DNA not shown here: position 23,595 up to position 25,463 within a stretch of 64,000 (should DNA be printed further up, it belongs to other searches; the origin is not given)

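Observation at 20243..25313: Five-gene Nik/Opp-family ABC importer between yjcO and fdhF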

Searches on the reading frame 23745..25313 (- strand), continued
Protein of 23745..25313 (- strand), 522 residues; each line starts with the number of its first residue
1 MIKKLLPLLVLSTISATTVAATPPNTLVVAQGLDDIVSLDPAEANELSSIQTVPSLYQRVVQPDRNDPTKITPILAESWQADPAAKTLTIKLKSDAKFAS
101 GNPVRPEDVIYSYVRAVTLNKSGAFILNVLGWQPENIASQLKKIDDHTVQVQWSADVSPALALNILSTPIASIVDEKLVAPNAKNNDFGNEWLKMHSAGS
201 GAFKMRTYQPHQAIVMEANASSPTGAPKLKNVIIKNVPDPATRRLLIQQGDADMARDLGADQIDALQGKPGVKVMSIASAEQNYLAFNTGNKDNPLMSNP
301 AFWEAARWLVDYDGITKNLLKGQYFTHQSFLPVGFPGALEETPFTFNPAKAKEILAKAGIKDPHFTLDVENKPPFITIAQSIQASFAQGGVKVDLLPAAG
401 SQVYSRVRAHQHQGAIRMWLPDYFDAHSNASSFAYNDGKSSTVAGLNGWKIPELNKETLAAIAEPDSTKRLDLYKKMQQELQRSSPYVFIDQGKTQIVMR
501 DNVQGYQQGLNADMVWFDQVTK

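Call 30: search_protein_families(proteins=[L023:14339-15589:+, L025:14573-15832:+, L023:8173-8835:+, L023:6926-7996:+, L023:6115-6906:+, L023:5180-6118:+, L023:4041-5159:+, L025:7385-8557:-, L025:6046-7119:-, L023:15600-16508:-], library=ncbifam, max_evalue=1e-8)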
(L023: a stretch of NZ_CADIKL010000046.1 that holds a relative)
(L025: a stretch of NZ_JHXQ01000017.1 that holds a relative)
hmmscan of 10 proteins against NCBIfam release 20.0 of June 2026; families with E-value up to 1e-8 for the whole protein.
L023:14339-15589:+ (416 aa): 10 families
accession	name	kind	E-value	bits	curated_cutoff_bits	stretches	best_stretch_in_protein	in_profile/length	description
NF049980.1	SfMCT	equivalog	1e-39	136.3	320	1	17-382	4-373/378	L-lactate MFS transporter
TIGR00890.1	2A0111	subfamily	5e-29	101.4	374.85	1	15-381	3-365/377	oxalate/formate antiport family MFS transporter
TIGR00893.1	2A0114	subfamily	6.3e-25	87.9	395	2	34-200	13-178/399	D-galactonate transporter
TIGR04259.1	oxa_formateAnti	equivalog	1.8e-17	63.3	335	1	15-406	3-399/405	oxalate/formate MFS antiporter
TIGR00895.1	2A0115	subfamily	6e-17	61.6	418.55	1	8-181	10-182/398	aromatic acid/H+ symport family MFS transporter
TIGR00881.1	2A0104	subfamily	1.3e-15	57.4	407.75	1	35-196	15-176/379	phosphoglycerate transporter protein PgtP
TIGR00892.1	2A0113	subfamily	2.4e-13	49.6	586.1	1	8-193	12-195/455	monocarboxylate transporter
NF008661.1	PRK11663.1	subfamily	5e-10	39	564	1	9-198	21-212/439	MFS transporter family glucose-6-phosphate receptor UhpC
NF053517.1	HbztTptrPcaK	equivalog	5.5e-09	35.5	770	0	9-187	13-190/437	4-hydroxybenzoate transporter PcaK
NF038246.1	bile_salt_MFS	equivalog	7.9e-09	34.9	400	0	39-385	30-390/408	conjugated bile salt MFS transporter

L025:14573-15832:+ (419 aa): 68 families (the best 25 are shown)
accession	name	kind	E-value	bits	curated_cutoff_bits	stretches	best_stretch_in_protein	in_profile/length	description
NF050064.1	BlResRespRegCbrR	equivalog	1.2e-63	215.5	600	1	4-410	3-411/415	bile resistance response regulator CbrR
NF007135.0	PRK09581.1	equivalog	2.1e-52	178.5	474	2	253-413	289-455/457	PleD family two-component system response regulator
NF047654.1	DiguCycDgcRLepto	equivalog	1.6e-45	155.3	500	1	125-411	3-294/295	diguanylate cyclase DgcR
NF038266.1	diguan_SiaD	equivalog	5.8e-40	137.2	290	1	250-410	88-252/252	biofilm regulation diguanylate cyclase SiaD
TIGR00254.1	GGDEF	domain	2.9e-39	134.5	37.4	1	253-410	2-164/168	diguanylate cyclase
NF007380.0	PRK09894.1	equivalog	2.8e-37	128.7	256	1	252-411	125-285/296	diguanylate cyclase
NF007423.1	PRK09966.1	equivalog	3.2e-29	102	325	1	250-403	233-390/390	diguanylate cyclase DgcN/YfiN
NF011955.1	PRK15426.1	equivalog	4.9e-29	100.9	408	1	249-413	390-561/564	cellulose biosynthesis regulator diguanylate cyclase DgcQ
NF041606.1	dguan_cyc_DgcA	equivalog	9.5e-28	97.1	370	1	255-410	177-336/340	diguanylate cyclase DgcA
NF045675.1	PhdiestaseDibA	equivalog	1.7e-26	92.7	980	1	251-408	198-359/623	phosphodiesterase DibA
NF051473.1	DigCycDgcsShew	equivalog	3e-24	85.9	400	1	250-410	129-288/291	diguanylate cyclase DgcS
NF007298.0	PRK09776.1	equivalog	4.3e-24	84.5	1135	1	249-410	677-842/1111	diguanylate cyclase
NF007599.0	PRK10245.1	equivalog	9.6e-23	80.2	402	1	250-409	204-366/371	diguanylate cyclase AdrA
NF007474.0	PRK10060.1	equivalog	1.6e-21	76.2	782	1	249-411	230-393/663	cyclic di-GMP phosphodiesterase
NF040885.1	diguan_DgcJ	equivalog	5.7e-21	74.9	500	1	259-407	344-490/493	diguanylate cyclase DgcJ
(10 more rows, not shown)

L023:8173-8835:+ (220 aa): 2 families
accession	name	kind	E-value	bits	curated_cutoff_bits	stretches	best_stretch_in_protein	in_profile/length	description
NF007557.0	PRK10178.1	equivalog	1.7e-91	305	176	1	33-220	1-188/188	D-alanyl-D-alanine dipeptidase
NF033115.1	dipept_VanX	equivalog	1.2e-24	87.3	320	1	126-200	110-185/199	D-Ala-D-Ala dipeptidase VanX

L023:6926-7996:+ (356 aa): 182 families (the best 25 are shown)
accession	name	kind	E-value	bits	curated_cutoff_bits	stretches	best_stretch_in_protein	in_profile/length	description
TIGR03265.1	PhnT2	equivalog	2.4e-127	425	457.7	1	2-349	3-350/353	putative 2-aminoethylphosphonate ABC transporter ATP-binding protein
NF006987.0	PRK09452.1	equivalog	2.5e-112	375.3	482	1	3-326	17-346/378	spermidine/putrescine ABC transporter ATP-binding protein PotA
TIGR01187.1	potA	subfamily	1e-104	350.2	355.6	1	35-350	2-324/325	polyamine ABC transporter ATP-binding protein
NF008653.0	PRK11650.1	subfamily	2.4e-103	345.9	432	1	1-354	1-350/357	sn-glycerol-3-phosphate ABC transporter ATP-binding protein UgpC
NF008513.0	PRK11432.1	equivalog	4.4e-100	335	496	1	2-353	5-349/351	ferric ABC transporter ATP-binding protein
NF043075.1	MMSYN1_0197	equivalog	7.3e-99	330.9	550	1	3-314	2-307/341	spermidine/putrescine ABC transporter ATP-binding protein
TIGR00968.1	3a0106s01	subfamily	7.4e-95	317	342.75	1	5-240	2-237/237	sulfate ABC transporter ATP-binding protein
NF008105.0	PRK10851.1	equivalog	1.1e-94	317.1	502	1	4-353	3-351/362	sulfate/thiosulfate ABC transporter ATP-binding protein CysA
TIGR03258.1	PhnT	equivalog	6.6e-94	314.9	499.15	1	5-350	10-356/359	2-aminoethylphosphonate ABC transport system ATP-binding subunit PhnT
NF008621.0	PRK11607.1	equivalog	4.7e-92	308.7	613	1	3-351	19-375/377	putrescine ABC transporter ATP-binding subunit PotG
NF008233.0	PRK11000.1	equivalog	2.3e-91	306.4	568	1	1-347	1-349/369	maltose/maltodextrin ABC transporter ATP-binding protein MalK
NF040933.2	ABC_arch_GlcV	equivalog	2e-89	299.9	450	1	5-312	4-320/357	glucose ABC transporter ATP-binding protein GlcV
NF040840.2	tungstate_WtpC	equivalog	9.9e-86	288.1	440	1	4-319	2-315/347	tungstate ABC transporter ATP-binding protein WtpC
TIGR01186.1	proV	subfamily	6.1e-74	249.3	326.6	1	12-239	2-235/363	betaine/proline/choline family ABC transporter ATP-binding protein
NF040729.1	ABC_ATP_SaoA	equivalog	6.4e-62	209.2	360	1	4-211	2-210/248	ABC transporter ATP-binding protein SaoA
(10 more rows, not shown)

L023:6115-6906:+ (263 aa): 12 families
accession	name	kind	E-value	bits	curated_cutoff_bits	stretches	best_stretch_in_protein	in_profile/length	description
TIGR02141.1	modB_ABC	equivalog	8.9e-20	71.2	182.6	1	60-207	3-154/208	molybdate ABC transporter permease subunit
TIGR01581.1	Mo_ABC_porter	hypoth_equivalog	2.3e-17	63.3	210.3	1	46-206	12-176/225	ABC transporter permease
TIGR03262.1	PhnU2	equivalog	1e-14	54.1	593.25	1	9-209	7-209/546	putative 2-aminoethylphosphonate ABC transporter permease subunit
NF040839.1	tungstate_WtpB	equivalog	7e-14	52.1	340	1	40-206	29-198/251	tungstate ABC transporter permease WtpB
TIGR02139.1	permease_CysT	equivalog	5.8e-13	49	246.1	1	11-206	11-205/265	sulfate ABC transporter permease subunit CysT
TIGR00969.1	3a0106s02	subfamily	6.4e-12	45.5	240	1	13-207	24-217/272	sulfate ABC transporter permease subunit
TIGR02140.1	permease_CysW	equivalog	6.8e-12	45.4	329.1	1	13-210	10-206/261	sulfate ABC transporter permease subunit CysW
NF007044.0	PRK09497.1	equivalog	6.6e-11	42.2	348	1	38-212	47-229/285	spermidine/putrescine ABC transporter permease PotB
NF006939.0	PRK09421.1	equivalog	2.1e-10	40.4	262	1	60-206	15-166/230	molybdate ABC transporter permease subunit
NF007963.0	PRK10683.1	equivalog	1.2e-09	38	489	1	41-214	83-265/317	putrescine ABC transporter permease PotH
NF007047.0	PRK09500.1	equivalog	2.9e-09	36.9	326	1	33-216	36-211/257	spermidine/putrescine ABC transporter permease PotC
TIGR03255.1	PhnV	equivalog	4.5e-09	36.4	358.7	1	4-246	11-256/270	2-aminoethylphosphonate ABC transport system, membrane component PhnV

L023:5180-6118:+ (312 aa): 6 families
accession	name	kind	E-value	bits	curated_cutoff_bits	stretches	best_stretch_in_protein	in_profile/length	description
TIGR02139.1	permease_CysT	equivalog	8.2e-17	61.7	246.1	1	46-271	14-229/265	sulfate ABC transporter permease subunit CysT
TIGR00969.1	3a0106s02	subfamily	8.6e-13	48.3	240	1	45-269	24-238/272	sulfate ABC transporter permease subunit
NF007047.0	PRK09500.1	equivalog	3.4e-10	40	326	0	45-281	11-232/257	spermidine/putrescine ABC transporter permease PotC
TIGR01581.1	Mo_ABC_porter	hypoth_equivalog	8.7e-10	38.5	210.3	1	77-278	12-207/225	ABC transporter permease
NF007044.0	PRK09497.1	equivalog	5.7e-09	35.9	348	1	44-296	21-267/285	spermidine/putrescine ABC transporter permease PotB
NF008208.0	PRK10971.1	equivalog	5.8e-09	35.8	415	1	45-252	21-215/277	sulfate/thiosulfate ABC transporter permease CysT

L023:4041-5159:+ (372 aa): 2 families
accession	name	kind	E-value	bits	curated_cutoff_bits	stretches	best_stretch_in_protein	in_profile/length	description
NF011620.1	PRK15046.1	equivalog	4.1e-17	61.9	310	1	55-306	38-279/334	2-aminoethylphosphonate ABC transporter substrate-binding protein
TIGR03227.1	PhnS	equivalog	7e-16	58.1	395.3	1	2-326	2-310/360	2-aminoethylphosphonate ABC transporter substrate-binding protein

L025:7385-8557:- (390 aa): 3 families
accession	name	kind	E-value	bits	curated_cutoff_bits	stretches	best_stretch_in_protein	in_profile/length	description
NF008258.1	PRK11028.1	equivalog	3.4e-79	266.3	370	2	28-256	2-225/330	6-phosphogluconolactonase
NF050136.1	PGL_lacton_Staph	exception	4.8e-18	65.3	500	0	75-255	48-235/341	6-phosphogluconolactonase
NF052460.1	L-NosZ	equivalog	2.8e-10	39.3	700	0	294-362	50-116/480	clade III lactonase-type nitrous-oxide reductase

L025:6046-7119:- (357 aa): 2 families
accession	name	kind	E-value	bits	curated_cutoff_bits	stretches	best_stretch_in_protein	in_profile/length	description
NF010077.0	PRK13559.1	subfamily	1.6e-37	129.3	361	1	130-350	129-356/364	hypothetical protein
NF052306.1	BluLightHisKinLov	equivalog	1.9e-30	105.9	450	1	138-349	117-330/334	blue-light-activated histidine kinase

L023:15600-16508:- (302 aa): 45 families (the best 25 are shown)
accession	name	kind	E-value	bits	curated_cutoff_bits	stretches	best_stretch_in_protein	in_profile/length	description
NF011950.0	PRK15421.1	equivalog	6.1e-61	206.8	382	1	1-293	1-288/317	HTH-type transcriptional regulator MetR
TIGR03339.1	phn_lysR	subfamily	1e-33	116.8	341.1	1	12-280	7-272/279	aminoethylphosphonate catabolism associated LysR family transcriptional regulator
NF053705.1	TransRegGltCGpos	equivalog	7.7e-32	110.7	350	1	10-291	9-290/300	glutamate biosynthesis transcriptional regulator GltC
NF045775.1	acetoin_reg_AlsR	exception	1.5e-30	106.7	430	1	5-245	4-246/290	acetoin biosynthesis transcriptional regulator AlsR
NF047520.1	trans_act_CidR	equivalog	2.7e-30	105.6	415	1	6-291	5-289/292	cidABC operon transcriptional activator CidR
NF008416.0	PRK11242.1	equivalog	1.1e-29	103.8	277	1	7-291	6-288/300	transcriptional regulator CynR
TIGR02424.1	TF_pcaQ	equivalog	5.8e-26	91.1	303.8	1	6-224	7-226/300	pca operon transcription factor PcaQ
NF008352.0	PRK11139.1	subfamily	4.1e-25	88.5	288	1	14-248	18-246/305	transcriptional regulator GcvA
NF007439.0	PRK09986.1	equivalog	4.7e-25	88.5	290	1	12-245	17-253/296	LysR family transcriptional regulator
NF045990.1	TransRegCbbRRhodb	equivalog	6.4e-25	87.8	450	1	8-280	12-286/304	LysR family regulator CbbR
NF040786.1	LysR_Sec_metab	equivalog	7.6e-25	87.5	250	1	12-292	11-296/298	selenium metabolism-associated LysR family transcriptional regulator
NF009327.0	PRK12684.1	subfamily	8e-24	84.4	402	1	7-288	6-289/313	CysB family HTH-type transcriptional regulator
NF047711.1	PutUtilRegPtrR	equivalog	7.3e-23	81.1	400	1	5-277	4-270/283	putrescine utilization regulator PtrR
NF008294.1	PRK11074.1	equivalog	3.1e-22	79.3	345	1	1-197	1-195/300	DNA-binding transcriptional activator PunR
NF007385.0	PRK09906.1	equivalog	1.4e-21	76.9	356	1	5-247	4-247/296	DNA-binding transcriptional regulator HcaR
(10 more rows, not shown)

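Call 40: search_protein_families(proteins=[L010:8086-8817:-, L012:8106-8837:-, L016:8077-8796:-, L021:8131-8790:-, L010:14188-15525:-, L014:14062-14796:-, L020:14151-14834:-, L026:7234-8244:-, L026:8495-8851:+, L016:14131-15579:-], library=ncbifam, max_evalue=0.000001)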
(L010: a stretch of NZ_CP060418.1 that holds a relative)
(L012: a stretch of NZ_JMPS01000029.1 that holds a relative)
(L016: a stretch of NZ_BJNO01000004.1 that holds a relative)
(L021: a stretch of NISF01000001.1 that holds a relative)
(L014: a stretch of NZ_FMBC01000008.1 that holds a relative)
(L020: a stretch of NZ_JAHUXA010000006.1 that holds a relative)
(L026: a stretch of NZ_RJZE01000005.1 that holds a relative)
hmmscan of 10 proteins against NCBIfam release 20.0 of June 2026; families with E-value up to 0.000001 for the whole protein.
L010:8086-8817:- (243 aa): 1 family
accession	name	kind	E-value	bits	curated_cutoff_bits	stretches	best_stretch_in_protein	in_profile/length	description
NF007539.0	PRK10151.1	equivalog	7.8e-08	32.1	184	1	106-201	75-170/179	50S ribosomal protein L7/L12-serine acetyltransferase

L012:8106-8837:- (243 aa): 0 families

L016:8077-8796:- (239 aa): 0 families

L021:8131-8790:- (219 aa): 1 family
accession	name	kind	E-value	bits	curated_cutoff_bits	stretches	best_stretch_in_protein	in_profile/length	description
NF007539.0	PRK10151.1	equivalog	6e-07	29.2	184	1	98-194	76-172/179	50S ribosomal protein L7/L12-serine acetyltransferase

L010:14188-15525:- (445 aa): 69 families (the best 25 are shown)
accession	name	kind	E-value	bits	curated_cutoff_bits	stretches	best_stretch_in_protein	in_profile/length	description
NF004718.0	PRK06062.1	subfamily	1.1e-225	749.4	472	1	5-441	8-450/454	hypothetical protein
NF005683.0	PRK07481.1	subfamily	5.5e-91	305.8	575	1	33-437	26-447/453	hypothetical protein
NF004426.0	PRK05769.1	equivalog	1.2e-88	297.9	552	1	15-438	19-438/441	acetyl ornithine aminotransferase family protein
NF005993.0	PRK08117.1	subfamily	6.5e-86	288.6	574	1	33-441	23-431/433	aspartate aminotransferase family protein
NF005102.0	PRK06541.1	equivalog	2e-85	287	574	1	31-438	30-454/460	aspartate aminotransferase family protein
NF006228.0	PRK08360.1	equivalog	2.5e-85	286.8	608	1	34-438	22-425/443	aspartate aminotransferase family protein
NF005685.0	PRK07483.1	equivalog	1.3e-82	278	485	1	35-409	12-399/444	aspartate aminotransferase family protein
NF005682.0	PRK07480.1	subfamily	1.2e-81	274.7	510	1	11-432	8-444/459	aminotransferase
NF004767.0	PRK06105.1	subfamily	2e-80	270.6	517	1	12-438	4-448/460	aminotransferase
NF005812.0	PRK07678.1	subfamily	4.9e-80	269.4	488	1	12-435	6-445/451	aminotransferase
NF002874.0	PRK03244.1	equivalog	6.9e-76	255.6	457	1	36-439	26-394/399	acetylornithine transaminase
NF005447.0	PRK07036.1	equivalog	3.4e-75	253.5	618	1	8-437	5-452/468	aminotransferase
NF049939.1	HyAminethphonNHLyPbfA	equivalog_domain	8.7e-75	251.8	525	1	38-438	46-440/442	(R)-1-hydroxy-2-aminoethylphosphonate ammonia-lyase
NF005684.0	PRK07482.1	subfamily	1.5e-74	251.2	687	1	12-426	4-441/464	hypothetical protein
TIGR00707.1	argD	subfamily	2.1e-71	240.8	410.05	1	35-437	9-380/381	acetylornithine/succinylornithine family transaminase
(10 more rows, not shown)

L014:14062-14796:- (244 aa): 0 families

L020:14151-14834:- (227 aa): 0 families

L026:7234-8244:- (336 aa): 0 families

L026:8495-8851:+ (118 aa): 0 families

L016:14131-15579:- (482 aa): 69 families (the best 25 are shown)
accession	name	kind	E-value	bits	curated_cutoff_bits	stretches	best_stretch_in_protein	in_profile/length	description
NF004718.0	PRK06062.1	subfamily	8.1e-225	746.5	472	1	41-478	7-450/454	hypothetical protein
NF005683.0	PRK07481.1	subfamily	1e-91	308.2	575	1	70-475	26-448/453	hypothetical protein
NF004426.0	PRK05769.1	equivalog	2e-87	293.8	552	1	56-475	23-438/441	acetyl ornithine aminotransferase family protein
NF005993.0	PRK08117.1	subfamily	3.2e-86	289.6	574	1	65-477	18-430/433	aspartate aminotransferase family protein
NF005102.0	PRK06541.1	equivalog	4.6e-85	285.9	574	1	66-468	28-447/460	aspartate aminotransferase family protein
NF006228.0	PRK08360.1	equivalog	6.8e-85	285.3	608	1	70-474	21-424/443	aspartate aminotransferase family protein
NF005685.0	PRK07483.1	equivalog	8.3e-84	281.9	485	1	72-446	12-399/444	aspartate aminotransferase family protein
NF005682.0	PRK07480.1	subfamily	3.3e-82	276.6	510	1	49-468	9-443/459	aminotransferase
NF005812.0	PRK07678.1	subfamily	1.6e-81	274.2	488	1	49-469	6-442/451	aminotransferase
NF004767.0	PRK06105.1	subfamily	3.8e-81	273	517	1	50-478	5-451/460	aminotransferase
NF002874.0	PRK03244.1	equivalog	3.9e-76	256.4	457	1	73-476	26-394/399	acetylornithine transaminase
NF005447.0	PRK07036.1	equivalog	8.3e-76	255.5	618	1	46-473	6-451/468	aminotransferase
NF049939.1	HyAminethphonNHLyPbfA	equivalog_domain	1.2e-75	254.7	525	1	75-475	46-440/442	(R)-1-hydroxy-2-aminoethylphosphonate ammonia-lyase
NF005684.0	PRK07482.1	subfamily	2e-75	254.1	687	1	49-463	4-441/464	hypothetical protein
TIGR00707.1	argD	subfamily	3.9e-72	243.2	410.05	1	72-474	9-380/381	acetylornithine/succinylornithine family transaminase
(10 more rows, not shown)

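Call 42: search_protein_representatives(protein=window:23745-25313:-)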
Query: 522 residues. Proteins with E-value up to 0.001 (for the whole library): 21929; up to 1e-10: 7194; up to 1e-30: 471. The best 150 are listed.
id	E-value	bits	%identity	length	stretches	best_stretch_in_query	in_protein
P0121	1.6e-214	729.8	76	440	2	181-522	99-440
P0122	8.9e-183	625.0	56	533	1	14-522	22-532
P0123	2.7e-162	557.5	73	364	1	3-343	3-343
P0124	3.5e-141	487.8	47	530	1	8-521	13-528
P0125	1.2e-127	443.2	59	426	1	97-434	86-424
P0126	5.0e-114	398.2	40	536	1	17-522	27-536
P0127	1.1e-113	397.1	38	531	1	17-522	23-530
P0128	3.6e-113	395.4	41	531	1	11-514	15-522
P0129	3.5e-106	372.4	39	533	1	12-518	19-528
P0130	2.9e-105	369.3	39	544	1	20-517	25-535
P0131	3.3e-105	369.1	39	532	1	3-521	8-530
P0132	4.2e-104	365.5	37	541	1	19-508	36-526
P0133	3.7e-102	359.1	37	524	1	16-517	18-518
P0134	7.9e-101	354.7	41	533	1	10-522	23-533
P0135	8.8e-101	354.6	39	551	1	18-509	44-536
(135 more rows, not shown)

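Call 43: find_encoding_contigs(protein=P0122, flank=8000, max_places=2)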
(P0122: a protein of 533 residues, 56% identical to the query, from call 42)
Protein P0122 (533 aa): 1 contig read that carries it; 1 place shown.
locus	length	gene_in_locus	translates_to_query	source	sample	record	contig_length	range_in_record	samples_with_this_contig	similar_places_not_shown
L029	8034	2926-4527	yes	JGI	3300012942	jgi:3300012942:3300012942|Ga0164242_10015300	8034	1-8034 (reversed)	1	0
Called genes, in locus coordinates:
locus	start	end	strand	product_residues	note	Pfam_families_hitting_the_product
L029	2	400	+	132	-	?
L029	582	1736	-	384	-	PF00155:Aminotran_1_2, PF01041:DegT_DnrJ_EryC1 (weak), PF01053:Cys_Met_Meta_PP (weak)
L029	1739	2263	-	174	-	-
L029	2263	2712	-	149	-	PF02566:OsmC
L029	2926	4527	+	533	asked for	PF00496:SBP_bac_5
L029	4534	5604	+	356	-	PF19300:BPD_transp_1_N, PF00528:BPD_transp_1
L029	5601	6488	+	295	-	PF12911:OppC_N, PF00528:BPD_transp_1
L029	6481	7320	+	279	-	PF00005:ABC_tran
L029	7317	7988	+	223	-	PF00005:ABC_tran, PF13304:AAA_21 (weak)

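Call 44: find_encoding_contigs(protein=P0124, flank=8000, max_places=2)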
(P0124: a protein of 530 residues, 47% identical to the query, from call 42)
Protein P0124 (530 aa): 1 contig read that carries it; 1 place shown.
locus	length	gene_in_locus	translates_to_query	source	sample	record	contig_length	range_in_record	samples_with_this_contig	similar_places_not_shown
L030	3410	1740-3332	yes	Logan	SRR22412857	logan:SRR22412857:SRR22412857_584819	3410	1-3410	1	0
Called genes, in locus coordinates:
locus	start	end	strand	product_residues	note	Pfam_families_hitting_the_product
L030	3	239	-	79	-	?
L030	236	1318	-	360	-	PF19300:BPD_transp_1_N, PF00528:BPD_transp_1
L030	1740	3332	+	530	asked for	PF00496:SBP_bac_5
